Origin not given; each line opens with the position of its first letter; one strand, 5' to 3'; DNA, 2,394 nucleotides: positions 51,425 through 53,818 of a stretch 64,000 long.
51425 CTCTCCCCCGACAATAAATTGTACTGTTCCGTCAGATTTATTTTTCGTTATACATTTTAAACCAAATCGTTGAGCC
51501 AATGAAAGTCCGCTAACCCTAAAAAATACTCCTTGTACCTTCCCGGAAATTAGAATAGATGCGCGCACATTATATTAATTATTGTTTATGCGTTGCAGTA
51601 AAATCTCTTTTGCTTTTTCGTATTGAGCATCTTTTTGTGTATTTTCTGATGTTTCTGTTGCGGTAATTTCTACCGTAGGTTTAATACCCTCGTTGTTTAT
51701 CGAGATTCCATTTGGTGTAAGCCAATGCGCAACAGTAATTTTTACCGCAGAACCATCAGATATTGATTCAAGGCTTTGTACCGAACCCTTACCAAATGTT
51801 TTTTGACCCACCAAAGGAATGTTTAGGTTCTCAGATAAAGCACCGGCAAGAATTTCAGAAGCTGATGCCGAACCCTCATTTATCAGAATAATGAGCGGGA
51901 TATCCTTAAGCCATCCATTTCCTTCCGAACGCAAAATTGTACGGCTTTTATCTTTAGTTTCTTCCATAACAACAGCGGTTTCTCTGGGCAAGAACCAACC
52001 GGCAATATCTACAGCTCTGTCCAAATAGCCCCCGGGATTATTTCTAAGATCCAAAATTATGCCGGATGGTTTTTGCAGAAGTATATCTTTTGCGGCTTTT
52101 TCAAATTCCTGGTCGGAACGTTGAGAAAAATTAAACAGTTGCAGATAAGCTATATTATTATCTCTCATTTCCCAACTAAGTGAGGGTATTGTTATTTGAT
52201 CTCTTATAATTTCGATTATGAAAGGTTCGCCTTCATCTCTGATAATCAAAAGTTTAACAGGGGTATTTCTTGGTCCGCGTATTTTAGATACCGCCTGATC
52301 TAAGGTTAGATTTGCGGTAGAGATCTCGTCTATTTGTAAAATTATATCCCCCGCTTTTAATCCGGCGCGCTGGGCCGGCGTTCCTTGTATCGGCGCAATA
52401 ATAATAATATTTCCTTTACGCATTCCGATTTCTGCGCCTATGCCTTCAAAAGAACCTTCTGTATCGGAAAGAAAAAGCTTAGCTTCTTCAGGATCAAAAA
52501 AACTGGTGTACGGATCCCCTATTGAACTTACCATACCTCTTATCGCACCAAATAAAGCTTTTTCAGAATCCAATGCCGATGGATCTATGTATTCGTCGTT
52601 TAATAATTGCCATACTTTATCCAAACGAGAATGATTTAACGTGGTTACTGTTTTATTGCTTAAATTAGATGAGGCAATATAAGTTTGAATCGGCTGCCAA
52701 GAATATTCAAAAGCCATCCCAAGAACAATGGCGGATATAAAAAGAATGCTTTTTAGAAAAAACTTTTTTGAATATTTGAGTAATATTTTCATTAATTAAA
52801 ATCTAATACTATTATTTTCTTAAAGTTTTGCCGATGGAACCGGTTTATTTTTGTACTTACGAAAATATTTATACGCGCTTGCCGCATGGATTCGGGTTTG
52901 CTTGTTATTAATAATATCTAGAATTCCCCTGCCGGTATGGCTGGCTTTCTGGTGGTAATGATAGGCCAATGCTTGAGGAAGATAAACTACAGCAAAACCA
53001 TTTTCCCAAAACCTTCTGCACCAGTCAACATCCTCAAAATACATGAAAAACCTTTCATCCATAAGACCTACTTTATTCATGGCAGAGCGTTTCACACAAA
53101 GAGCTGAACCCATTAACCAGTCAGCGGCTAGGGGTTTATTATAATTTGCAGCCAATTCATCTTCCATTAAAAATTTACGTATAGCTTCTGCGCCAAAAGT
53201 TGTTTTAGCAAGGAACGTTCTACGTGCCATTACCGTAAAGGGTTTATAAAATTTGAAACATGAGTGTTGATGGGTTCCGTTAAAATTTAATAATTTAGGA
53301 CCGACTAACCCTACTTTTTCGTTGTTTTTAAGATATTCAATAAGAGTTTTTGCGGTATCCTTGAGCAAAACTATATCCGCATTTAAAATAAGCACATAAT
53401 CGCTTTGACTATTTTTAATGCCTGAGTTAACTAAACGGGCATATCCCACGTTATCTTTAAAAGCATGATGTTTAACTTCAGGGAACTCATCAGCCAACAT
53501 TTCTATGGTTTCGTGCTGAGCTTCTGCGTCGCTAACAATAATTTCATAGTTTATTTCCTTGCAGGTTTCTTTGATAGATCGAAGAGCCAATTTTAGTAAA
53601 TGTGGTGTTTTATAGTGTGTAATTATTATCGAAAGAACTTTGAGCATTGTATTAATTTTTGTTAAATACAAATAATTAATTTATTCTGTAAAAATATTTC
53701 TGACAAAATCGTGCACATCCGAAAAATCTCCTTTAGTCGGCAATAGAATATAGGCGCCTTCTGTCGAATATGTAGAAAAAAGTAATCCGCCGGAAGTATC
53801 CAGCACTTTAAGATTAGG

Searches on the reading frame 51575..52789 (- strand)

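Call 44: search_protein_families(library=pfam, proteins=[window:51575-52789:-], max_evalue=0.0001)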
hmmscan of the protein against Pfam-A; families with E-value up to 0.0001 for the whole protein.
window:51575-52789:- (404 aa): 5 families
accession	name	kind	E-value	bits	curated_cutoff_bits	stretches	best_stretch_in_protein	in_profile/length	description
PF03572.23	Peptidase_S41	-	4.5e-47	160.1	24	1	212-375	1-165/165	Peptidase family S41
PF17820.7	PDZ_6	-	2.1e-12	47.1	27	1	130-184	2-54/54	PDZ domain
PF00595.29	PDZ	-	2.9e-12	47.2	23.2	1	115-182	10-80/81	PDZ domain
PF22694.1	CtpB_N-like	-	9.4e-08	32.9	27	1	46-101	31-84/85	Activating protease CtpB N-terminal domain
PF13180.12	PDZ_2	-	1.3e-07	32.2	27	1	117-186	3-71/80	PDZ domain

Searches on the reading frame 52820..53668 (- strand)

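Call 44: search_protein_families(library=pfam, proteins=[window:52820-53668:-], max_evalue=0.0001)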
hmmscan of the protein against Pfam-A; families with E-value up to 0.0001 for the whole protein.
window:52820-53668:- (282 aa): 5 families
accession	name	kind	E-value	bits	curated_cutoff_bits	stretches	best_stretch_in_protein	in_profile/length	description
PF00535.33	Glycos_transf_2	-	8.5e-16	58.8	23.3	1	13-130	1-123/168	Glycosyl transferase family 2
PF13641.12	Glyco_tranf_2_3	-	4.6e-14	53.4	27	1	12-242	3-216/230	Glycosyltransferase like family 2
PF13632.12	Glyco_trans_2_3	-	5.1e-06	26.9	27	1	168-237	71-123/198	Glycosyl transferase family group 2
PF13712.12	Glyco_tranf_2_5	-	2.4e-05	24.6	27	0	68-240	33-190/210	Glycosyltransferase like family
PF10111.15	Glyco_tranf_2_2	-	4.9e-05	23.4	27.3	0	33-275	23-253/276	Glycosyltransferase like family 2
